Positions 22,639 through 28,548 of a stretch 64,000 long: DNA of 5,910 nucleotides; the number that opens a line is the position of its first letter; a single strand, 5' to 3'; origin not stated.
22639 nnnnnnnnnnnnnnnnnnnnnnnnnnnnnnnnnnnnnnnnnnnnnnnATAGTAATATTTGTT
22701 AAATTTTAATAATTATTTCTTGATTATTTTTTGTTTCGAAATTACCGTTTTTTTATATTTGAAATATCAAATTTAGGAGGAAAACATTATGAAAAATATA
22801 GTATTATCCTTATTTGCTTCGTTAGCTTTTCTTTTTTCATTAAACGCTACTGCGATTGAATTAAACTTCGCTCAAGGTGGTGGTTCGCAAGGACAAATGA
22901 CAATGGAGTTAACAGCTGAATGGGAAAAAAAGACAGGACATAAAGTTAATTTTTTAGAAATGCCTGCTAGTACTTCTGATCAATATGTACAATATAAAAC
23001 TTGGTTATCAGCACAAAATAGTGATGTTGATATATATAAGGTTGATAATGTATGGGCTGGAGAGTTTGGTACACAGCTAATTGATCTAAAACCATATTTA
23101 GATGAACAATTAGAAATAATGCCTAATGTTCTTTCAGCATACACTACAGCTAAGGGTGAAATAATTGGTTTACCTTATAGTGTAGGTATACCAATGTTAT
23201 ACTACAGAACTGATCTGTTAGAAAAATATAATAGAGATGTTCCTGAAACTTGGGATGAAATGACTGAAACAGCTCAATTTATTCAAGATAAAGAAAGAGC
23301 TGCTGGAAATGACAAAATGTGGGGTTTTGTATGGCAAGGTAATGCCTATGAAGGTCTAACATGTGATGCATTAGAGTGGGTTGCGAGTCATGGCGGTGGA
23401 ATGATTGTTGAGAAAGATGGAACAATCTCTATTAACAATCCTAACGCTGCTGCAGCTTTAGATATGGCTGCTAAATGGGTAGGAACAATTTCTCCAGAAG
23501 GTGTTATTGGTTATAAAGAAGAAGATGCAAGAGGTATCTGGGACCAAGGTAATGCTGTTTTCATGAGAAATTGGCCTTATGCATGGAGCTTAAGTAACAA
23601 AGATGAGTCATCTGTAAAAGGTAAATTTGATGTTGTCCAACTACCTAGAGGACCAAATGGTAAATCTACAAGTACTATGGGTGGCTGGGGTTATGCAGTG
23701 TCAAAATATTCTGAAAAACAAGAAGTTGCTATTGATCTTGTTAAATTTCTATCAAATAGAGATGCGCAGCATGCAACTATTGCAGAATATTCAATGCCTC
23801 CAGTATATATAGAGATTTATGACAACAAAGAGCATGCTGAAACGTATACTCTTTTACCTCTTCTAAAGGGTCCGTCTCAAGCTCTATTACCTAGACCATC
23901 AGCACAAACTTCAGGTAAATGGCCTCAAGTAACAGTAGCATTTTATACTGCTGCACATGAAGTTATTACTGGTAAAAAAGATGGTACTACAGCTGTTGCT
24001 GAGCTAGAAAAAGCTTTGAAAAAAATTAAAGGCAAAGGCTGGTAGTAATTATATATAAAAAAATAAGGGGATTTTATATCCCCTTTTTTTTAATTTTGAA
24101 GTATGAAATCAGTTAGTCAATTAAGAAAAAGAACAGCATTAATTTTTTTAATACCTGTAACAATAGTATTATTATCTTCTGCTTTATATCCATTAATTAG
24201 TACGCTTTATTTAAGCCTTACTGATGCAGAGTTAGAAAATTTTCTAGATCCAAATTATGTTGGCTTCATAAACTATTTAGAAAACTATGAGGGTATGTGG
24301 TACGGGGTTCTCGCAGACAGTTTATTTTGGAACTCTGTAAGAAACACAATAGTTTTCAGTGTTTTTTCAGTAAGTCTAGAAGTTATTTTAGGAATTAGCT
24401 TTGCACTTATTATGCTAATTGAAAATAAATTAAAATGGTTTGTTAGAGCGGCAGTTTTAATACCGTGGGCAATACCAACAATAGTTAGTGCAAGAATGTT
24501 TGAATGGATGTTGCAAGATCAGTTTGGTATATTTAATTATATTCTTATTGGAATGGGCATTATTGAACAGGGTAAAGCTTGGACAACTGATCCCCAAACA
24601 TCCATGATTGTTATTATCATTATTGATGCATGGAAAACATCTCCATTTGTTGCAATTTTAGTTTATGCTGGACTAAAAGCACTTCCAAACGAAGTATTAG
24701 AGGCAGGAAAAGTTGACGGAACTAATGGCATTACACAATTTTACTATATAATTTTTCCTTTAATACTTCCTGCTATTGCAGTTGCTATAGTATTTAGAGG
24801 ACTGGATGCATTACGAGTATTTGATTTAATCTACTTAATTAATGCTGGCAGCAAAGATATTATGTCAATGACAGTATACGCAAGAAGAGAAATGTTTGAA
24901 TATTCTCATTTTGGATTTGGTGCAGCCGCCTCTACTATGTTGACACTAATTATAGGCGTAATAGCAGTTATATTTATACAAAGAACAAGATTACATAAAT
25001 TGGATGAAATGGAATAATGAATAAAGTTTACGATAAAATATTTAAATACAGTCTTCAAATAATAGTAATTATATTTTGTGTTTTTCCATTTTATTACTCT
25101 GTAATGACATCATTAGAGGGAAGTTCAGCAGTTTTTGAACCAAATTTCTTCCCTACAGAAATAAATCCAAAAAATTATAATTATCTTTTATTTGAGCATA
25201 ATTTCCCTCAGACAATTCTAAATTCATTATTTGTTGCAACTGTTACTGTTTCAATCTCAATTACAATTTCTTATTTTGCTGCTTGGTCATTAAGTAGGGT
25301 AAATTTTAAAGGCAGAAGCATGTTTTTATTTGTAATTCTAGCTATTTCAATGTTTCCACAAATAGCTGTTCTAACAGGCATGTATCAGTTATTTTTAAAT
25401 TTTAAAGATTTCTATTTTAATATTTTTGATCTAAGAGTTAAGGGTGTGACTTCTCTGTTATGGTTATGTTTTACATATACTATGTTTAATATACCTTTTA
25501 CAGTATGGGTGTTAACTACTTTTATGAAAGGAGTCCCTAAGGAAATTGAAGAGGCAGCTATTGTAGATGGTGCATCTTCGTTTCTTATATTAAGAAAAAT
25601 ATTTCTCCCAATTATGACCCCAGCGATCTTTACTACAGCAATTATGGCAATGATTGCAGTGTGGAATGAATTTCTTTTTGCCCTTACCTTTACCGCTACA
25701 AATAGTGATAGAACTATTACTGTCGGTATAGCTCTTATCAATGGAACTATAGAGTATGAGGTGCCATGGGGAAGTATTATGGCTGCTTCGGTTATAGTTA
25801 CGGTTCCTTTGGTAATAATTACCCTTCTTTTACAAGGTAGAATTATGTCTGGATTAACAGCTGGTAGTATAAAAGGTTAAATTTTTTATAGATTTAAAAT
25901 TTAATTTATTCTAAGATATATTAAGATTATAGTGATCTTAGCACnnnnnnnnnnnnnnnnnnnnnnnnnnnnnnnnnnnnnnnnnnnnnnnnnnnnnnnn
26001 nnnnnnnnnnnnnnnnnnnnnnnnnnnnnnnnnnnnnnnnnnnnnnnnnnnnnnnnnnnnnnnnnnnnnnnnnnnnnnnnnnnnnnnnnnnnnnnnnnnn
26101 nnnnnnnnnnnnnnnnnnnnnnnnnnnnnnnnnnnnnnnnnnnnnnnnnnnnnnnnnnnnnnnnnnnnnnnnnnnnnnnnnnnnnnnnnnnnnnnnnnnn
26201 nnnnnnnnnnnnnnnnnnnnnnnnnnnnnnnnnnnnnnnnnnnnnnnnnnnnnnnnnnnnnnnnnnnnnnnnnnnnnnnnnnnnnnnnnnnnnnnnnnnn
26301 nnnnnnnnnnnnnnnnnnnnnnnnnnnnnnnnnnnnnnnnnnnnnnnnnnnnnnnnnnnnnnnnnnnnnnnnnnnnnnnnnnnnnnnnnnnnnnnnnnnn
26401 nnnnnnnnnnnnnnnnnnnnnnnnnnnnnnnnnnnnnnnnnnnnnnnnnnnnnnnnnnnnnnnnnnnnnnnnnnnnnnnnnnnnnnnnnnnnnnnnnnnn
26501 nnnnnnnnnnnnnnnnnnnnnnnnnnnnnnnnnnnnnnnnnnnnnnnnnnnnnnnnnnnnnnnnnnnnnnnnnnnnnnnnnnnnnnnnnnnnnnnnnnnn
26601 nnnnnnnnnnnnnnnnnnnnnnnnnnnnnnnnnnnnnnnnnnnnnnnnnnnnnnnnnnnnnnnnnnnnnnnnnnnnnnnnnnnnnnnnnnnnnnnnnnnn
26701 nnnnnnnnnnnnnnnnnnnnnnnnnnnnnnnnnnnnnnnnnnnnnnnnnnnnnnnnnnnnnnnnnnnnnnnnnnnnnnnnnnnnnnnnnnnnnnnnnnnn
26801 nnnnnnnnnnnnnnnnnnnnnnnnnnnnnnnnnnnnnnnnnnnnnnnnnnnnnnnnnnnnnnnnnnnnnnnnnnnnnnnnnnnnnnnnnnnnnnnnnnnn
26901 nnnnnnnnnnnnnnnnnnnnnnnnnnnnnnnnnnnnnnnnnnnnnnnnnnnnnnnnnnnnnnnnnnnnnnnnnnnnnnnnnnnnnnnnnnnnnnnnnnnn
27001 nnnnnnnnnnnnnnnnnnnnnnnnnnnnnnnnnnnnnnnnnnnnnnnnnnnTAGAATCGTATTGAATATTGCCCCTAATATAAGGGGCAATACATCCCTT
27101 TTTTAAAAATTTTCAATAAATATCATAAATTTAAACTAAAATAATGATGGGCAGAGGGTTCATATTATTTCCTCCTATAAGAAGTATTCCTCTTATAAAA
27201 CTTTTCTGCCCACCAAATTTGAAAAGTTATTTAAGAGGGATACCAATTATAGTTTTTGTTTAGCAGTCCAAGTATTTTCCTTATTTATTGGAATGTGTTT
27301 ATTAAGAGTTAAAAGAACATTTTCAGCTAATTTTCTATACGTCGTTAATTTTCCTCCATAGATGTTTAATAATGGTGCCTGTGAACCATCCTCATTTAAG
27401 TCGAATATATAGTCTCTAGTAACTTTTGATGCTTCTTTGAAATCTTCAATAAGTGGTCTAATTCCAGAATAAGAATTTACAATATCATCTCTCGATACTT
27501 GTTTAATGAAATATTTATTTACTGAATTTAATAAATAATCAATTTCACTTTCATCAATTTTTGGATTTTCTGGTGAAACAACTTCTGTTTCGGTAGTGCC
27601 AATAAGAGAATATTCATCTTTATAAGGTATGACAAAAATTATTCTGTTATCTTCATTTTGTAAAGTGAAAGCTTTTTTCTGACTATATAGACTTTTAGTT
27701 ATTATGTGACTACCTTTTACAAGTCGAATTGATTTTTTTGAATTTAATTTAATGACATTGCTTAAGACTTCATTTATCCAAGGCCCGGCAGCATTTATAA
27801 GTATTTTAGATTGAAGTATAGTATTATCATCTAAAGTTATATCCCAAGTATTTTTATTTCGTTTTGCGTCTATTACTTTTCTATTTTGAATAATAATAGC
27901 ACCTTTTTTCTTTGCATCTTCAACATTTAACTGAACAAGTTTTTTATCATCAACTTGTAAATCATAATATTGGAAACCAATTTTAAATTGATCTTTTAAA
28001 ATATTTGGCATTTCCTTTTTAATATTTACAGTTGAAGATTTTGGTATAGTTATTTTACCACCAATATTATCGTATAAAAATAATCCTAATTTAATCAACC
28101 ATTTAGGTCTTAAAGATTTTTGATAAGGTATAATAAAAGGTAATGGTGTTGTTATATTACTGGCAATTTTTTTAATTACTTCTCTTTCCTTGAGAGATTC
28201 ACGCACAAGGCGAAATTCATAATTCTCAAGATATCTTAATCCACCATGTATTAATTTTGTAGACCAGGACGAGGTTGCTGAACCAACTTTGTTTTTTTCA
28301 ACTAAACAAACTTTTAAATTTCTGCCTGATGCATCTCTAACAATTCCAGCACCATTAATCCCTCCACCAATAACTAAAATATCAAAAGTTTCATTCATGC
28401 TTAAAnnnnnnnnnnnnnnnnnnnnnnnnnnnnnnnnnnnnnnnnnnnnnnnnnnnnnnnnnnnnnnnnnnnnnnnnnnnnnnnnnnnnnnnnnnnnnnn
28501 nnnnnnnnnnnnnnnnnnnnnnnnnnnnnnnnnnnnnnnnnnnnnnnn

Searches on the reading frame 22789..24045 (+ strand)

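Call 41: search_protein_families(library=pfam, proteins=[window:22789-24045:+], max_evalue=0.00001)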
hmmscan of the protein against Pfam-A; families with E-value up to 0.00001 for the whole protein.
window:22789-24045:+ (418 aa): 2 families
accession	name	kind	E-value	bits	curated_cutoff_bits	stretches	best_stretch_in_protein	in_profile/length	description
PF01547.30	SBP_bac_1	-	1.8e-31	110.8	26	1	39-327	11-306/307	Bacterial extracellular solute-binding protein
PF13416.11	SBP_bac_8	-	2.1e-25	90.5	27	1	41-348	2-270/279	Bacterial extracellular solute-binding protein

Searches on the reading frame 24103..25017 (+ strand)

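Call 41: search_protein_families(library=pfam, proteins=[window:24103-25017:+], max_evalue=0.00001)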
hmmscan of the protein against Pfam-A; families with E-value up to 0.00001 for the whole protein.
window:24103-25017:+ (304 aa): 1 family
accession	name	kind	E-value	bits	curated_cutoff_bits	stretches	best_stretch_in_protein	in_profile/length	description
PF00528.27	BPD_transp_1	-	1.6e-15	57.7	26.4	1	94-291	2-174/184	Binding-protein-dependent transport system inner membrane component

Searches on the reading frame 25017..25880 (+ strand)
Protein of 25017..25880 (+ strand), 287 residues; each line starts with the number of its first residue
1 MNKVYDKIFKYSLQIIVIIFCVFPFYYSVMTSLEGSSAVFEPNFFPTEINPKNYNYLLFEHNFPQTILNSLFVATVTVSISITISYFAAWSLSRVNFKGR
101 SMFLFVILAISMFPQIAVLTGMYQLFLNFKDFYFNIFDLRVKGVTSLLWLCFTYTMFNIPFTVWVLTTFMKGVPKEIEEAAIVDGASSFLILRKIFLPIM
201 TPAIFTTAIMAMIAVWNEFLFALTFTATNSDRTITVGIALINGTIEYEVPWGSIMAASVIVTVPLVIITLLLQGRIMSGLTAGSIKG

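Call 41: search_protein_families(library=pfam, proteins=[window:25017-25880:+], max_evalue=0.00001)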
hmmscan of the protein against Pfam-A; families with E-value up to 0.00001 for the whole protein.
window:25017-25880:+ (287 aa): 1 family
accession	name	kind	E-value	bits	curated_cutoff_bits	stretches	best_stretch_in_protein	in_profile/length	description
PF00528.27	BPD_transp_1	-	4.2e-16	59.6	26.4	1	82-276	2-178/184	Binding-protein-dependent transport system inner membrane component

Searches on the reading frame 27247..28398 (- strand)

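Call 5: search_protein_families(library=pfam, proteins=[window:27247-28398:-])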
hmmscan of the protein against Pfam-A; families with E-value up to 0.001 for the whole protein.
window:27247-28398:- (383 aa): 1 family
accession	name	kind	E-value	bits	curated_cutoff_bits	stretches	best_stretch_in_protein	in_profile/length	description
PF01266.30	DAO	-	2.4e-51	175.8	27.9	1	6-320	1-316/353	FAD dependent oxidoreductase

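Call 7: search_protein_families(library=ncbifam, proteins=[window:27247-28398:-], max_evalue=0.00001)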
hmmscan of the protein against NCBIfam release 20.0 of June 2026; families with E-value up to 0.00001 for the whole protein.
window:27247-28398:- (383 aa): 10 families
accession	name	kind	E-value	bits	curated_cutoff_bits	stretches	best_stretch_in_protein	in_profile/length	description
NF008899.0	PRK12266.1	equivalog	2.5e-156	521.1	360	1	2-383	4-392/508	glycerol-3-phosphate dehydrogenase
NF009906.0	PRK13369.1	equivalog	2.1e-147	491.7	352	1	2-383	4-391/502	glycerol-3-phosphate dehydrogenase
NF033461.1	glycerol3P_ox_1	equivalog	6.2e-62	209.7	840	1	2-319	16-351/607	type 1 glycerol-3-phosphate oxidase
TIGR03377.1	glycerol3P_GlpA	equivalog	1e-44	153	552.8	1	6-375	1-368/530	anaerobic glycerol-3-phosphate dehydrogenase subunit GlpA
NF008313.0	PRK11101.1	equivalog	3.2e-29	101.9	425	1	4-380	8-383/548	anaerobic glycerol-3-phosphate dehydrogenase subunit A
NF033460.1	glycerol3P_ox_II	equivalog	2.2e-18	66.6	460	1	5-318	2-319/361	type 2 glycerol-3-phosphate oxidase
TIGR02352.1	thiamin_ThiO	equivalog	7.8e-12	45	250.8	1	120-319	119-308/351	glycine oxidase ThiO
NF008425.0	PRK11259.1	equivalog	7e-09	35.1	257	1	153-272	151-270/377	N-methyl-L-tryptophan oxidase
TIGR03197.1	MnmC_Cterm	equivalog_domain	2.2e-06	27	174.2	0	6-68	1-64/400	FAD-dependent 5-carboxymethylaminomethyl-2-thiouridine(34) oxidoreductase MnmC1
TIGR02032.1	GG-red-SF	subfamily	8e-06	25.7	158.8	0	156-206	95-147/297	geranylgeranyl reductase family protein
